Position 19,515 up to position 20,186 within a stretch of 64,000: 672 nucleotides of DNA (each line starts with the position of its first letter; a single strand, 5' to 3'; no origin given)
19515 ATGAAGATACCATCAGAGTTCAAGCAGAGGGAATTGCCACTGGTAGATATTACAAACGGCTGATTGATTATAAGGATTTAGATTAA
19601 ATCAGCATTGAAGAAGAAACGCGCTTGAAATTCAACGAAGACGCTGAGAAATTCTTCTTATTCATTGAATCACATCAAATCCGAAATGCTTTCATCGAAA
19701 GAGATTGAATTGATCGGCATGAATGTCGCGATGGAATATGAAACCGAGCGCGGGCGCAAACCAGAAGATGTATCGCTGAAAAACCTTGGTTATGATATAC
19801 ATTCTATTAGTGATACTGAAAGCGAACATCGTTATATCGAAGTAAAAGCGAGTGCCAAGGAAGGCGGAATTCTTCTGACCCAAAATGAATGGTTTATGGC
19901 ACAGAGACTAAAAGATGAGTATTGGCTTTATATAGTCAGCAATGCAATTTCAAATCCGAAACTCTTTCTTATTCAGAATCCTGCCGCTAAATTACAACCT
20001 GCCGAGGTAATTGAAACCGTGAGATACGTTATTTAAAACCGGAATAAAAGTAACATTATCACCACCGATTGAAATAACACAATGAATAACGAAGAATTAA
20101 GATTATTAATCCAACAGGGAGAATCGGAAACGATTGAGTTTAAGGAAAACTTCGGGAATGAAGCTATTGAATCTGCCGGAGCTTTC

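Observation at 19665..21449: Candidate two-gene defence module as islet cargo: DUF3883 (PD-(D/E)xK-like) plus a COG2865 Schlafen/AlbA_2–HATPase–wHTH protein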

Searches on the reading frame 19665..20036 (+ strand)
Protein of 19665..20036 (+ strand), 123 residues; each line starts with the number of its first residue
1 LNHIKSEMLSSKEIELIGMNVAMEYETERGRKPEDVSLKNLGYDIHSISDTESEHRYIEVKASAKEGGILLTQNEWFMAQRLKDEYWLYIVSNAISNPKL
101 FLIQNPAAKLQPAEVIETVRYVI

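Call 4: search_protein_families(library=pfam, proteins=[window:19665-20036:+], max_evalue=0.1)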
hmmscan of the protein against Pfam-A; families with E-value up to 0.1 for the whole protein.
window:19665-20036:+ (123 aa): 2 families
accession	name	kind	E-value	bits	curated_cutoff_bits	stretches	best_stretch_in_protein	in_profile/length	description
PF13020.12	NOV_C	-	3.7e-25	88.3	22.1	1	14-103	1-91/91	Protein NO VEIN, C-terminal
PF01927.22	Mut7-C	-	0.04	14.5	23.3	1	38-95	16-69/146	Mut7-C RNAse domain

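Call 5: search_protein_families(library=padloc, proteins=[window:19665-20036:+], max_evalue=0.1)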
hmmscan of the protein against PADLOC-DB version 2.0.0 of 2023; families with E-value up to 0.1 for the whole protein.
window:19665-20036:+ (123 aa): 13 families
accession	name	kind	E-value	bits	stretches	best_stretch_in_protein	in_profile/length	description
PDLC03969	TmtA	-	1.3e-24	84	1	11-110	1387-1490/1563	-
PDLC03966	TmtA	-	6.2e-15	52.1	1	12-110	1526-1632/1655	-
PDLC03965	TmtA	-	2.7e-14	50.2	1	10-112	1237-1342/1370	-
PDLC03964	TmtA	-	3.2e-13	46.7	1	39-109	1449-1519/1538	-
PDLC03972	TmtA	-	2.5e-12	43.7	1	23-116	1207-1294/1302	-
PDLC00659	HmaA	-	3.6e-11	39.6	1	9-106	1042-1146/1176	SNF2 helicase / DEAD-box helicase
PDLC05008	PDC-S36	-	3.9e-09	34.7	1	40-107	196-264/280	-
PDLC03971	TmtA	-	5.1e-08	28.9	1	40-108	1687-1760/1782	-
PDLC04021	PD-T4-1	-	5e-07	27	1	39-113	285-365/383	-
PDLC03968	TmtA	-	4.9e-06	22.5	1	29-111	1376-1458/1486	-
PDLC03432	REase_II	-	0.00044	17.3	1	38-109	342-428/462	Type II restriction enzyme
PDLC03967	TmtA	-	0.00048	16.6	1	32-93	914-976/1063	-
PDLC04022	PD-T4-1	-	0.00086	16.7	1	40-104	119-189/216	-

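Call 6: search_protein_families(library=ncbifam, proteins=[window:19665-20036:+], max_evalue=0.1)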
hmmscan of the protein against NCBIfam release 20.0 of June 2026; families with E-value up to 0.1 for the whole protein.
window:19665-20036:+ (123 aa): 0 families
